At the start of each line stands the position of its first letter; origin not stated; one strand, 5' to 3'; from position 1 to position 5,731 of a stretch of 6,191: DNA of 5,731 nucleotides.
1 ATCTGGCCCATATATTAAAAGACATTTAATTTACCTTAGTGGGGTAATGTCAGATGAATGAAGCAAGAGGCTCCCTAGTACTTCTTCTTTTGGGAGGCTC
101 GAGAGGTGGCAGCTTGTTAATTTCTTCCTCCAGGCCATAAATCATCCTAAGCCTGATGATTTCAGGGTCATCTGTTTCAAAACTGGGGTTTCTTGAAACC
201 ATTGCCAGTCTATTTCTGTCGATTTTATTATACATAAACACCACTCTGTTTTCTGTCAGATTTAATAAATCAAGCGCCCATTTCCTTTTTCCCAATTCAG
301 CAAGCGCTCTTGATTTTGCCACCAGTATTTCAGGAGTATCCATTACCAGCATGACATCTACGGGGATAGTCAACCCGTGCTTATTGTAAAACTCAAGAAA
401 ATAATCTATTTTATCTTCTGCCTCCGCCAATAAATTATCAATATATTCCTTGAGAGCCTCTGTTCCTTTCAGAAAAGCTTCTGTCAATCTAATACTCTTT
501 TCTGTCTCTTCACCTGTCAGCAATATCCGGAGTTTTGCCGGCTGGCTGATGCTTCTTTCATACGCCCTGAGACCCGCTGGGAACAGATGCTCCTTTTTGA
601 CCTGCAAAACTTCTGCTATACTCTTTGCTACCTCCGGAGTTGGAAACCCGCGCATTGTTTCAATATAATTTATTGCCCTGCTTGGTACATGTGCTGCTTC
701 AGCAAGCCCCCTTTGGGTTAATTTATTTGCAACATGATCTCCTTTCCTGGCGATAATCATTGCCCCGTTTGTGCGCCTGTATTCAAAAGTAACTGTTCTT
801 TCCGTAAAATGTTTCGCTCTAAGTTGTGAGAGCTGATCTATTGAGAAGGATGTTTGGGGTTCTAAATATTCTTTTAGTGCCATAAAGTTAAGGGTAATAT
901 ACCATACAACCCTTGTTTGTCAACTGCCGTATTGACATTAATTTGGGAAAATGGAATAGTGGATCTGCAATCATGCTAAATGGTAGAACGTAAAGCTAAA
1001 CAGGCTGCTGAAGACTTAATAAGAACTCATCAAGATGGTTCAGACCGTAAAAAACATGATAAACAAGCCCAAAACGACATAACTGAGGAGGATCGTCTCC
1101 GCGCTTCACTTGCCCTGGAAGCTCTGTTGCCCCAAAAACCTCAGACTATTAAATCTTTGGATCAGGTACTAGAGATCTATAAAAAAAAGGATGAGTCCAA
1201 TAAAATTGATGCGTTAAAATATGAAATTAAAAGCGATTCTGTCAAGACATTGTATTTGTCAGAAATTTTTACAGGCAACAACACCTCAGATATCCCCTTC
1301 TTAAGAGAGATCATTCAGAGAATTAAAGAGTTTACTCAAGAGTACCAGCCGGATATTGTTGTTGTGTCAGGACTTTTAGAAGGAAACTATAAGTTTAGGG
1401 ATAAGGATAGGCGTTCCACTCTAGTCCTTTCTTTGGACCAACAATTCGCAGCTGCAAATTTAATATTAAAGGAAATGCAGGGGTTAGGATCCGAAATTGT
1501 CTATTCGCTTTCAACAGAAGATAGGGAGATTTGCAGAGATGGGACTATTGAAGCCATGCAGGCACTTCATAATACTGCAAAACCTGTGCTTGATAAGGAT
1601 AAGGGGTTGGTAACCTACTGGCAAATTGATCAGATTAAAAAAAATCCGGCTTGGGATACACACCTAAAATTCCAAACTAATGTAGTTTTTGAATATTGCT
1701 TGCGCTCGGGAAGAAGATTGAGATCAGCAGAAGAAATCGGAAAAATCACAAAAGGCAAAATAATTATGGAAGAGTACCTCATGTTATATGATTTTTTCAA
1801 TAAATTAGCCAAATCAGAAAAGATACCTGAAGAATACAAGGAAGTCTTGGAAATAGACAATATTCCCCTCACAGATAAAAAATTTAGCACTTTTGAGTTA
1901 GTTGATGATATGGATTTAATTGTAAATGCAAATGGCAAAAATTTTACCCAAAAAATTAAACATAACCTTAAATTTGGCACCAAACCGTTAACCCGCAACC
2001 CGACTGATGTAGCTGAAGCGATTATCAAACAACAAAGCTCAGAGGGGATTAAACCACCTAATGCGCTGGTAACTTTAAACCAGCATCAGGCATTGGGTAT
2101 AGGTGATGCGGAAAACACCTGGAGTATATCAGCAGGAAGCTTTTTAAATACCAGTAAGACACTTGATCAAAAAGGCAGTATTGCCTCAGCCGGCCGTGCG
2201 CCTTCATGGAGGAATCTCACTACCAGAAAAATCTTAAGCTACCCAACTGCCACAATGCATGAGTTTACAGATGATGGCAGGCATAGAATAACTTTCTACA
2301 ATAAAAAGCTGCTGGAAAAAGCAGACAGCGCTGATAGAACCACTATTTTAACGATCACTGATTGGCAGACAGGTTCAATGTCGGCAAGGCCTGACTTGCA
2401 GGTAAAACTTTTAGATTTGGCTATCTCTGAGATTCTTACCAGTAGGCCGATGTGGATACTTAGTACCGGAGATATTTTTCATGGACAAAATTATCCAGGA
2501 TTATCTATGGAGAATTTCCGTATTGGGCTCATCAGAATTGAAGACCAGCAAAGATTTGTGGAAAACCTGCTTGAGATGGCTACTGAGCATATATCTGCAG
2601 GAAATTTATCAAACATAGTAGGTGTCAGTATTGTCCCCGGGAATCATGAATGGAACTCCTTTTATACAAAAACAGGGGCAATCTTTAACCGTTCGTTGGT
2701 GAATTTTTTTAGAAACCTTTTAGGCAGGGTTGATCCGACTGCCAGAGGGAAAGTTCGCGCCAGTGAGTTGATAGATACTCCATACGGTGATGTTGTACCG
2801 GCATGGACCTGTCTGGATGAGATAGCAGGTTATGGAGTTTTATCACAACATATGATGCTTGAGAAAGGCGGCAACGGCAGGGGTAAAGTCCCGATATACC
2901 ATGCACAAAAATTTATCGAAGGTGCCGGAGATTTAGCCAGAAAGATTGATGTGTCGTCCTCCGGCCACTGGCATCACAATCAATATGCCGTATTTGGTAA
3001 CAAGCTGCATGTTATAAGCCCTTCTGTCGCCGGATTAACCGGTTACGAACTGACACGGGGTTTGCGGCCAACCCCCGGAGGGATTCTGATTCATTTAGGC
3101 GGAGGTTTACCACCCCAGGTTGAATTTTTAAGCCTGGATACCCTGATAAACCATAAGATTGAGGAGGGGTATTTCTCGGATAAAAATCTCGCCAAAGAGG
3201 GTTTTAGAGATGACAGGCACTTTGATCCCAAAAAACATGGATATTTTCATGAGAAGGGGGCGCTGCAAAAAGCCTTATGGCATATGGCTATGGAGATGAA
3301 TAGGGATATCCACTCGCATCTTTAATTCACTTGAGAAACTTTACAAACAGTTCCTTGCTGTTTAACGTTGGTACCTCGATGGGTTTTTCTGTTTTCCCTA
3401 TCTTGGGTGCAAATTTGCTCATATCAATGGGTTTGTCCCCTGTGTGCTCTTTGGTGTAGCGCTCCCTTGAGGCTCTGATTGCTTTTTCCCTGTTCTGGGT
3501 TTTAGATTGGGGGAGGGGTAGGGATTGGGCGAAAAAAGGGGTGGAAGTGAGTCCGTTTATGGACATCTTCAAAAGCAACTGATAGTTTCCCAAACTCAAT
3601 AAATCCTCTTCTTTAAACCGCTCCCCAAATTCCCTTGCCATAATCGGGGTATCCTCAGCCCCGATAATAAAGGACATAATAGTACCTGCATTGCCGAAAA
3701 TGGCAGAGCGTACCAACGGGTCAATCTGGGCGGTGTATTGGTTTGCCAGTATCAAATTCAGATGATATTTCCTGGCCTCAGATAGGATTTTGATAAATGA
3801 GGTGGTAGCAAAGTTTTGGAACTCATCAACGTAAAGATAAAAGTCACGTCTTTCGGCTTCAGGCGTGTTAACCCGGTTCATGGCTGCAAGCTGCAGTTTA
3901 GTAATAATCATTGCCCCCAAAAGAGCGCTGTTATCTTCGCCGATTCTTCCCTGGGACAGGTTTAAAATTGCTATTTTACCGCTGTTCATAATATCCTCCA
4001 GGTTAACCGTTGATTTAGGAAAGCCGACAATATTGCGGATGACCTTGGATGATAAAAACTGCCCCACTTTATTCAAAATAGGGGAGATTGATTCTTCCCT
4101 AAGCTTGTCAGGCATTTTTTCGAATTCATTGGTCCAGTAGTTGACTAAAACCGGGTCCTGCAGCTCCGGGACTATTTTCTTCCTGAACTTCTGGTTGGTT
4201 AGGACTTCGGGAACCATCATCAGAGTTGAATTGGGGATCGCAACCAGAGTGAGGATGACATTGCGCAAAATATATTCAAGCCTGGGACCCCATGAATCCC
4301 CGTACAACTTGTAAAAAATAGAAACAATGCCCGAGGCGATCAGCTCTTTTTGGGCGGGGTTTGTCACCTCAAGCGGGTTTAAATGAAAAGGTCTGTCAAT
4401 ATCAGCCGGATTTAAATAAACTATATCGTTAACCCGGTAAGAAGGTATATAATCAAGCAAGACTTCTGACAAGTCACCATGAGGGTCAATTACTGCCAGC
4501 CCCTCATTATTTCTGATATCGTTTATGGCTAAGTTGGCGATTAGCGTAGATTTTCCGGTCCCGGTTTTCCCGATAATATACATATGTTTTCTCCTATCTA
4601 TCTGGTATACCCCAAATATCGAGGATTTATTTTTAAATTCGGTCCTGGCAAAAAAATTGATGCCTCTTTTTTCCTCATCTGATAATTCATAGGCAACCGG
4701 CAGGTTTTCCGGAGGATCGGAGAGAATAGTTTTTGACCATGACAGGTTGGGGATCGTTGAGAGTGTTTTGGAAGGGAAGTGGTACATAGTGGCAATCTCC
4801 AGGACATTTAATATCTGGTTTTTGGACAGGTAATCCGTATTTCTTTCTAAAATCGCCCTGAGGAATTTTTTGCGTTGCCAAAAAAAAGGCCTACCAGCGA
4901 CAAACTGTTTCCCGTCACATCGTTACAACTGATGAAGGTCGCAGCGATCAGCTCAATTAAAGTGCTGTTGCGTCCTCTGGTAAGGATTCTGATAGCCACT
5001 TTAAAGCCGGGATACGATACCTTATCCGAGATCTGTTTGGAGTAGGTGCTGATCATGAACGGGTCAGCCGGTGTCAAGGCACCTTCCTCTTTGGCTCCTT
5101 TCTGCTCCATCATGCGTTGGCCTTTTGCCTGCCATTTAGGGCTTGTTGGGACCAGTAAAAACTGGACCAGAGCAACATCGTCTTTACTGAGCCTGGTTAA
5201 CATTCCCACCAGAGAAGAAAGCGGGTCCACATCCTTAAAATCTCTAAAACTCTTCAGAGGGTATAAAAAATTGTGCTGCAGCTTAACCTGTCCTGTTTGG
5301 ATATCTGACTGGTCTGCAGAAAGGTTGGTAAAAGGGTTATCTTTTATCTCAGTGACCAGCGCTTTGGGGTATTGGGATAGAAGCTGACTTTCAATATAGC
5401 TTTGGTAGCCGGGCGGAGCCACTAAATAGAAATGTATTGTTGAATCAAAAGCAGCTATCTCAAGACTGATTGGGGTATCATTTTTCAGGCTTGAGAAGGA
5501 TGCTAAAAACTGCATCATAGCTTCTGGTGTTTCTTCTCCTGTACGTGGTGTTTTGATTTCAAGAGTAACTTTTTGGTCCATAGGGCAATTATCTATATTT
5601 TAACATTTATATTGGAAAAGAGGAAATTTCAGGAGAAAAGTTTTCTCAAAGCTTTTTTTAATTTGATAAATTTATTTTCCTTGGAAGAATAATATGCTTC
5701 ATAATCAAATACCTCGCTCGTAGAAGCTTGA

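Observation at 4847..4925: TraD/HerA-like ATPase gene separated from its N-terminal domain by a -1 frame change at an in-phase U_UUU_UUU run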

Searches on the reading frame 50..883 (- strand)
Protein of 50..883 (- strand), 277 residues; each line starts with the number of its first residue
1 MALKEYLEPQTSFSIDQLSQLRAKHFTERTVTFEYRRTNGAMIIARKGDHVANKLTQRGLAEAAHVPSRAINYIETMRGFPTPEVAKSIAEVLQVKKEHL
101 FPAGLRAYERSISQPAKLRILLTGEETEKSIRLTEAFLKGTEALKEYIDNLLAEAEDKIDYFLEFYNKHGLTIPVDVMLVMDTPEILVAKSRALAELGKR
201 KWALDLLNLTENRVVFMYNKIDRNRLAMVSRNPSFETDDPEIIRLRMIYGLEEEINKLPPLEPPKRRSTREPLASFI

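Call 4: search_protein_families(library=pfam, proteins=[window:50-883:-], max_evalue=0.01)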
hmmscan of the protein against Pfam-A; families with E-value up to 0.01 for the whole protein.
window:50-883:- (277 aa): 2 families
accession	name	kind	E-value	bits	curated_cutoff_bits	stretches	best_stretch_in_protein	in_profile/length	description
PF01381.28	HTH_3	-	1.5e-06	28.6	23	1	52-97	7-52/55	Helix-turn-helix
PF13560.12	HTH_31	-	6.8e-05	23.5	27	1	53-98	13-59/64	Helix-turn-helix domain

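Call 38: search_protein_families(library=ncbifam, proteins=[window:53-883:-], max_evalue=0.001)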
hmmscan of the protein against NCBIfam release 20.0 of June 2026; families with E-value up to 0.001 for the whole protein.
window:53-883:- (277 aa): 0 families

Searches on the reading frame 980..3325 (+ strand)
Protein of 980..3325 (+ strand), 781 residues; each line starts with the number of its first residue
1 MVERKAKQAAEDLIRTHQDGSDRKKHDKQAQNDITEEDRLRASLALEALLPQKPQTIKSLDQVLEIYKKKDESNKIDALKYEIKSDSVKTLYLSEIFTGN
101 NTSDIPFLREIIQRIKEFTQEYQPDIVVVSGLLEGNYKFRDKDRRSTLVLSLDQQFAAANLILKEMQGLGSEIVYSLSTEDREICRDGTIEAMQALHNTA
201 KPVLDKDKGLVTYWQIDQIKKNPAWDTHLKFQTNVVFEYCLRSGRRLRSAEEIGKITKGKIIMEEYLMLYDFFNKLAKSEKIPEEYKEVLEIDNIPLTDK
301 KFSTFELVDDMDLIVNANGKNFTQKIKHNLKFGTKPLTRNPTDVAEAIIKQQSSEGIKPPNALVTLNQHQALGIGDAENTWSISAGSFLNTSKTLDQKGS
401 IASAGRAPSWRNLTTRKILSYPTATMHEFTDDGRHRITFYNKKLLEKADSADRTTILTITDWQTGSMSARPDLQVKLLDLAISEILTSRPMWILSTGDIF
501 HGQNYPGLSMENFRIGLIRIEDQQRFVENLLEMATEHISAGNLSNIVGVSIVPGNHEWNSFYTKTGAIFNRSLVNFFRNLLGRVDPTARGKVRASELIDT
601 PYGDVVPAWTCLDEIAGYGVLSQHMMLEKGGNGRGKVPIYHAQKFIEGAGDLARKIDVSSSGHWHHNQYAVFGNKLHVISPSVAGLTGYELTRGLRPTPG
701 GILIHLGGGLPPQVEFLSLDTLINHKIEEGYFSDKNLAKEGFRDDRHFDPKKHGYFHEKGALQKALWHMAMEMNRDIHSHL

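Call 4: search_protein_families(library=pfam, proteins=[window:980-3325:+], max_evalue=0.01)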
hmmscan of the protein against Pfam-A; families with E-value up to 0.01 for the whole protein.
window:980-3325:+ (781 aa): 1 family
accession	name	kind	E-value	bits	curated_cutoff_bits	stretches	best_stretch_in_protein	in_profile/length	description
PF00149.33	Metallophos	-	0.0001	23.3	21.5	1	455-574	2-84/191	Calcineurin-like phosphoesterase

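Call 38: search_protein_families(library=ncbifam, proteins=[window:980-3322:+], max_evalue=0.001)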
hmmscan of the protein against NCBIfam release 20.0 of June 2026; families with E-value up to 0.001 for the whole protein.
window:980-3322:+ (781 aa): 0 families

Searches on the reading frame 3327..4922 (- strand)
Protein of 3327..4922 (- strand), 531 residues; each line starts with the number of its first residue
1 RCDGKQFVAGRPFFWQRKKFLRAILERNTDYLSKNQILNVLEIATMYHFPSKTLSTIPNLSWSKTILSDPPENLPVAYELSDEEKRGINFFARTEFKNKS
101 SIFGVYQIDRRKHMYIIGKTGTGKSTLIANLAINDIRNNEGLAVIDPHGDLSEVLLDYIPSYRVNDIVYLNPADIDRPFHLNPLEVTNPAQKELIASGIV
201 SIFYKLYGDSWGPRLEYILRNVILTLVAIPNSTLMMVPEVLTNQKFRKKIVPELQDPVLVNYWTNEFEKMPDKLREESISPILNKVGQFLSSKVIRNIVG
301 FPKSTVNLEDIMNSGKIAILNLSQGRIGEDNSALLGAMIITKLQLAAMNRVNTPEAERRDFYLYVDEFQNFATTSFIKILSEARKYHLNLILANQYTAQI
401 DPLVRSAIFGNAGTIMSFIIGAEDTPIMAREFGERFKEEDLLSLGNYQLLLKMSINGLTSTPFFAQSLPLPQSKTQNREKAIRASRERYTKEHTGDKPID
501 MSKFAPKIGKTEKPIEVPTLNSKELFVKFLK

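Call 4: search_protein_families(library=pfam, proteins=[window:3327-4922:-], max_evalue=0.01)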
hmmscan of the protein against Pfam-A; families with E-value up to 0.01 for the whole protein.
window:3327-4922:- (531 aa): 7 families
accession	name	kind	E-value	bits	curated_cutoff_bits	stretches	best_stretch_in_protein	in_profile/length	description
PF01935.23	DUF87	-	2.7e-09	37.9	23.2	1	111-327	23-206/220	Helicase HerA, central domain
PF10412.15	TrwB_AAD_bind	-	2.8e-09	36.8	20.5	1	111-401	15-287/387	Type IV secretion-system coupling protein DNA-binding domain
PF13401.12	AAA_22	-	0.00035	21.3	27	0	110-133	4-27/130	AAA domain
PF12696.13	TraG-D_C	-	0.00054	20.3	22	1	362-421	3-67/126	TraM recognition site of TraD and TraG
PF13555.12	AAA_29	-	0.0032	17.6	27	1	106-128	17-39/61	P-loop containing region of AAA domain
PF06745.19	ATPase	-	0.0061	16.4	26.6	0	109-140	17-49/231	KaiC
PF00005.33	ABC_tran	-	0.0095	17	25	0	107-134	7-34/137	ABC transporter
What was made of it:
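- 3327..4787 (-): 3' fragment, called as a 486-aa ORF: the end of the N-domain, a linker, and a TrwB/HerA-type P-loop ATPase with Walker A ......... ATG 4787 is an internal Met-266, not a family start codon. Pfam hits to DUF87 (37.9 bits, cut-off 23.2) and TrwB_AAD_bind (36.8 bits, cut-off 20.5) (call 4).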

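Call 38: search_protein_families(library=ncbifam, proteins=[window:3330-4787:-], max_evalue=0.001)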
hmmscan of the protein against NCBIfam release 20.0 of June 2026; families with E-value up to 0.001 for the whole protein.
window:3330-4787:- (486 aa): 6 families
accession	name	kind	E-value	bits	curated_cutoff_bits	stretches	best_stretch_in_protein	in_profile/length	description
TIGR03743.1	SXT_TraD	subfamily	7.8e-10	37.8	366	1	64-106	173-215/636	conjugative transfer system coupling protein TraD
NF045973.1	conju_CD1115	equivalog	1.5e-07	30.6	250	1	62-378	20-360/442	VirD4-like conjugal transfer protein, CD1115 family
NF033849.1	ser_rich_anae_1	subfamily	1.7e-07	29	650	1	63-322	756-1025/1163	serine-rich protein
NF053655.1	CedD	equivalog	2.2e-07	29.9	600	1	55-130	210-284/527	DNA-translocating ATPase CedD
TIGR03754.1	conj_TOL_TraD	equivalog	1.1e-05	24.1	647.55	1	61-106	175-220/643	type IV conjugative transfer system coupling protein TraD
NF045975.1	VirB4_plasma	equivalog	0.00018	19.4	590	1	69-105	518-554/894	Mbov_0397 family ICE element conjugal transfer ATPase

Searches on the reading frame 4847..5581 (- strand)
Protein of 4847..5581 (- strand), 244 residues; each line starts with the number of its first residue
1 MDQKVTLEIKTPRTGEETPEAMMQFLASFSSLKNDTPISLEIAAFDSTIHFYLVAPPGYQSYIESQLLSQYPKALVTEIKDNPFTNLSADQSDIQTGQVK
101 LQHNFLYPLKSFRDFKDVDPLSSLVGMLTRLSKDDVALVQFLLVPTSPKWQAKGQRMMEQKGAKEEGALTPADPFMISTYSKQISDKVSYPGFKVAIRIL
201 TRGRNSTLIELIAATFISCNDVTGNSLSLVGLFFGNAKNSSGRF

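Call 4: search_protein_families(library=pfam, proteins=[window:4847-5581:-], max_evalue=0.01)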
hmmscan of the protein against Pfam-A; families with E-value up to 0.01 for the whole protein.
window:4847-5581:- (244 aa): 0 families

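Call 12: list_cluster_members(proteins=[P0005, window:4850-5581:-, window:980-3322:+])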
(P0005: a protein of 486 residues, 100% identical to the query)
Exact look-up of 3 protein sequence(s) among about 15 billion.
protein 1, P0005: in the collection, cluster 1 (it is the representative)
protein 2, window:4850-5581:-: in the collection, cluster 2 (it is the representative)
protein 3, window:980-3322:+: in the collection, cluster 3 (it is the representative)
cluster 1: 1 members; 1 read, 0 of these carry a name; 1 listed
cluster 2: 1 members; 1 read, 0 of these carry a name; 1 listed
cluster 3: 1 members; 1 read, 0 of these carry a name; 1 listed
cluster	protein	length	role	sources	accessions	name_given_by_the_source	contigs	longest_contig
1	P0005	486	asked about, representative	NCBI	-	-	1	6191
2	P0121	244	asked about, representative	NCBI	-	-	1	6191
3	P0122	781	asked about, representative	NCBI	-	-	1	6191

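Call 25: find_encoding_contigs(protein=P0122, flank=10000, max_places=6)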
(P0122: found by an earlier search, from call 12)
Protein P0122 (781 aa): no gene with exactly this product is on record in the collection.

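Call 26: find_encoding_contigs(protein=P0121, flank=10000, max_places=6)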
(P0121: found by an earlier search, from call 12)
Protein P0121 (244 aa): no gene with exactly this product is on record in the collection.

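Call 38: search_protein_families(library=ncbifam, proteins=[window:4850-5581:-], max_evalue=0.001)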
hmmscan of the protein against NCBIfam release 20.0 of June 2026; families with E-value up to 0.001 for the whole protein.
window:4850-5581:- (244 aa): 0 families
